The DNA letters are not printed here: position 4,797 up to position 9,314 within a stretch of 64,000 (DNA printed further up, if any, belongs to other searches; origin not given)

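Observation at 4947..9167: Stand-alone ~1,400-aa fusion of two HgdC-type activase ATPases with HgdB/DUF2229-like domains: possible PlsA/PlsR- or Ger-type ester-reducing (ether lipid) enzyme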

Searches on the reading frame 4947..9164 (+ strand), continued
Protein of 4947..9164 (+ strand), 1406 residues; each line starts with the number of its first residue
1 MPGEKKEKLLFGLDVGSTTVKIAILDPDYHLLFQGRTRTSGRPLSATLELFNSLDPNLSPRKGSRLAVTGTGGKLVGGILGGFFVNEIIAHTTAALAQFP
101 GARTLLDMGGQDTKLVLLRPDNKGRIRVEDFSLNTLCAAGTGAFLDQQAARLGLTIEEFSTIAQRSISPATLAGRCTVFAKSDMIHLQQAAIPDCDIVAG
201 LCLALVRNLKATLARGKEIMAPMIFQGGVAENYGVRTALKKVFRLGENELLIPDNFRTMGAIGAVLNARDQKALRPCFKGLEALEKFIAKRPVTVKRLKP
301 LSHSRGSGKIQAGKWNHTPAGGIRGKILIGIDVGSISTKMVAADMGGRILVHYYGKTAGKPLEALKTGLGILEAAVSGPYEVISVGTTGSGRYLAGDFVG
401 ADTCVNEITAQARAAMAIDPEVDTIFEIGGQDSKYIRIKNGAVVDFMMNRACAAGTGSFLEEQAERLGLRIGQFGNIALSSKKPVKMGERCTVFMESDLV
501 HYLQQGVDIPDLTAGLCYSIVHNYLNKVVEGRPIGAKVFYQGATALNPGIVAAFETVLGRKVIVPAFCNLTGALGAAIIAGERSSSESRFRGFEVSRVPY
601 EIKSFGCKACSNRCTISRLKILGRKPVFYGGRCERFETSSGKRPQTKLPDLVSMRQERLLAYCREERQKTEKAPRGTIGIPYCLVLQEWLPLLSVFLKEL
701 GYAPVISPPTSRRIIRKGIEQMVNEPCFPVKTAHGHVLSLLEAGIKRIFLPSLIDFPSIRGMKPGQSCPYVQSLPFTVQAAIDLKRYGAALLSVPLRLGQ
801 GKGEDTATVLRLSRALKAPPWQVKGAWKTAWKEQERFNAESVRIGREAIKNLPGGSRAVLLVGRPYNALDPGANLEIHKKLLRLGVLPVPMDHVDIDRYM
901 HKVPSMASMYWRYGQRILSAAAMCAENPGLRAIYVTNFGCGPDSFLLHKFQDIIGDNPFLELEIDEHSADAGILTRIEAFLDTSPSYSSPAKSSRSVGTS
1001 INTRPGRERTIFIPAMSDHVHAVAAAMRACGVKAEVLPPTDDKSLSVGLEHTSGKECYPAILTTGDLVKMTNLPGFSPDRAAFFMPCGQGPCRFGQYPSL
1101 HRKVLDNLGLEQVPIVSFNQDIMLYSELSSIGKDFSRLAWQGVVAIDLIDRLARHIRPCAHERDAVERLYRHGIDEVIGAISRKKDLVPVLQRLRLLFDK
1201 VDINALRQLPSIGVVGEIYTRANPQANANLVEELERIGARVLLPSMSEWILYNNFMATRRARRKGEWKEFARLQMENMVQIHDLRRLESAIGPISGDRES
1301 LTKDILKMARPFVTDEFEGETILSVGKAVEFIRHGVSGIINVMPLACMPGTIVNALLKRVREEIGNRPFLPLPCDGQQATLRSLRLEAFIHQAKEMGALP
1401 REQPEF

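Call 34: search_protein_families(library=pfam, proteins=[L046:4019-8443:+, L047:3010-7356:+, L049:2770-7548:+, L048:3992-7837:+, P0053, P0008], max_evalue=0.1)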
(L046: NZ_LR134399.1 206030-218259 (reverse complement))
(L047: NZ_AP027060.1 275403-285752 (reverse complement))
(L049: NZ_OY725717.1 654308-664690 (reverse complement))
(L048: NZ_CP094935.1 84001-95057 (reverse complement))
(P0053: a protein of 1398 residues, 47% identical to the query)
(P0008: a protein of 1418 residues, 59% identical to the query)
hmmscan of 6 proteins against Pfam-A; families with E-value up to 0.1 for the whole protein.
L046:4019-8443:+ (1475 aa): 4 families
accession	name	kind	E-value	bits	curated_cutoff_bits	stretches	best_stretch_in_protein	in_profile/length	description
PF09989.15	DUF2229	-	1.9e-85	286.4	29.4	1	669-886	1-218/218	CoA enzyme activase uncharacterised domain (DUF2229)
PF01869.26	BcrAD_BadFG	-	2.2e-59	201.7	31.5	2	320-574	1-271/271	BadF/BadG/BcrA/BcrD ATPase family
PF01548.23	DEDD_Tnp_IS110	-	7.5e-05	23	29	0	4-73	1-67/155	Transposase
PF00370.27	FGGY_N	-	9.7e-05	22.5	28.8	0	4-48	3-46/245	FGGY family of carbohydrate kinases, N-terminal domain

L047:3010-7356:+ (1449 aa): 7 families
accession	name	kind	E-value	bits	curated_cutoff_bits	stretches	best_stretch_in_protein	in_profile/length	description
PF01869.26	BcrAD_BadFG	-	2.1e-74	250.9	31.5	2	336-592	1-270/271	BadF/BadG/BcrA/BcrD ATPase family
PF09989.15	DUF2229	-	1.7e-69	234.3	29.4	1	705-925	1-218/218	CoA enzyme activase uncharacterised domain (DUF2229)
PF00370.27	FGGY_N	-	3.5e-06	27.2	28.8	1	4-40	1-36/245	FGGY family of carbohydrate kinases, N-terminal domain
PF05378.19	Hydant_A_N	-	4.8e-06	26.9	25.2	1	6-64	2-60/176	Hydantoinase/oxoprolinase N-terminal region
PF02782.22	FGGY_C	-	5.4e-06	26.8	27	1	508-593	109-194/198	FGGY family of carbohydrate kinases, C-terminal domain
PF01548.23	DEDD_Tnp_IS110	-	7e-06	26.3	29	0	6-65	1-54/155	Transposase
PF00480.26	ROK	-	0.01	15.8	22.9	0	335-400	1-67/294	ROK family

L049:2770-7548:+ (1593 aa): 6 families
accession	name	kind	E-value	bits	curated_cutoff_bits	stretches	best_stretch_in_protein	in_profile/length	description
PF09989.15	DUF2229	-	3.3e-87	292.1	29.4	2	751-985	1-218/218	CoA enzyme activase uncharacterised domain (DUF2229)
PF01869.26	BcrAD_BadFG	-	7.8e-54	183.4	31.5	2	402-656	1-271/271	BadF/BadG/BcrA/BcrD ATPase family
PF01548.23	DEDD_Tnp_IS110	-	0.0009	19.5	29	0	87-171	1-82/155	Transposase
PF00370.27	FGGY_N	-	0.0026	17.8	28.8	0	86-118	2-34/245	FGGY family of carbohydrate kinases, N-terminal domain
PF06050.19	HGD-D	-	0.0043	17.1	28.4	1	1182-1355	220-340/342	2-hydroxyglutaryl-CoA dehydratase, D-component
PF00480.26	ROK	-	0.01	15.8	22.9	0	87-116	2-32/294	ROK family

L048:3992-7837:+ (1282 aa): 10 families
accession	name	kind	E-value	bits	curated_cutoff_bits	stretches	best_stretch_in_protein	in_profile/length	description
PF01869.26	BcrAD_BadFG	-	2e-68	231.3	31.5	2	311-560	1-269/271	BadF/BadG/BcrA/BcrD ATPase family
PF09989.15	DUF2229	-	1.3e-58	198.6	29.4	1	604-819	1-215/218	CoA enzyme activase uncharacterised domain (DUF2229)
PF06050.19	HGD-D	-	1.2e-05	25.6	28.4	1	859-911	287-342/342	2-hydroxyglutaryl-CoA dehydratase, D-component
PF05378.19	Hydant_A_N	-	0.00085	19.5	25.2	1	311-418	2-101/176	Hydantoinase/oxoprolinase N-terminal region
PF22521.2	HypF_C_2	-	0.0015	18.8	27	0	171-236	155-222/241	Carbamoyltransferase, Kae1-like Domain, second subdomain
PF02782.22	FGGY_C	-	0.0024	18.1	27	1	517-561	150-193/198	FGGY family of carbohydrate kinases, C-terminal domain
PF00370.27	FGGY_N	-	0.0058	16.7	28.8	0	310-339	2-31/245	FGGY family of carbohydrate kinases, N-terminal domain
PF01548.23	DEDD_Tnp_IS110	-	0.025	14.8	29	0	4-62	1-57/155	Transposase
PF00480.26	ROK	-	0.03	14.3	22.9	1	310-378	1-73/294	ROK family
PF01193.29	RNA_pol_L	-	0.058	13.6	24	0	226-358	14-74/74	RNA polymerase Rpb3/Rpb11 dimerisation domain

P0053 (1398 aa): 6 families
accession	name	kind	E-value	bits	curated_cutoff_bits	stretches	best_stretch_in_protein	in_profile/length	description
PF01869.26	BcrAD_BadFG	-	3.7e-81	273.1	31.5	2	324-575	1-271/271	BadF/BadG/BcrA/BcrD ATPase family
PF09989.15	DUF2229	-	1.1e-61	208.7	29.4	2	670-886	2-218/218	CoA enzyme activase uncharacterised domain (DUF2229)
PF01548.23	DEDD_Tnp_IS110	-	7.1e-06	26.3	29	1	4-84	1-78/155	Transposase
PF06050.19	HGD-D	-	2.5e-05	24.4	28.4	1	927-978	288-342/342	2-hydroxyglutaryl-CoA dehydratase, D-component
PF00370.27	FGGY_N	-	0.0065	16.5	28.8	0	322-349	1-28/245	FGGY family of carbohydrate kinases, N-terminal domain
PF17835.6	NOG1_N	-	0.048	14.2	22.9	0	1127-1195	91-158/160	NOG1 N-terminal helical domain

P0008 (1418 aa): 7 families
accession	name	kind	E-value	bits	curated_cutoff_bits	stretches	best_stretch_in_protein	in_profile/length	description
PF01869.26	BcrAD_BadFG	-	6.2e-82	275.6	31.5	2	327-578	1-271/271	BadF/BadG/BcrA/BcrD ATPase family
PF09989.15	DUF2229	-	1e-56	192.4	29.4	1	679-895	2-218/218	CoA enzyme activase uncharacterised domain (DUF2229)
PF05378.19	Hydant_A_N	-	0.00034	20.8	25.2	0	11-72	3-65/176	Hydantoinase/oxoprolinase N-terminal region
PF06050.19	HGD-D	-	0.00084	19.4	28.4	0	933-983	287-340/342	2-hydroxyglutaryl-CoA dehydratase, D-component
PF02782.22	FGGY_C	-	0.015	15.5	27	0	512-578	129-194/198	FGGY family of carbohydrate kinases, C-terminal domain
PF00480.26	ROK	-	0.021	14.8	22.9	0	10-51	2-41/294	ROK family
PF00462.30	Glutaredoxin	-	0.026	15.1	22.9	0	1025-1079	6-60/60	Glutaredoxin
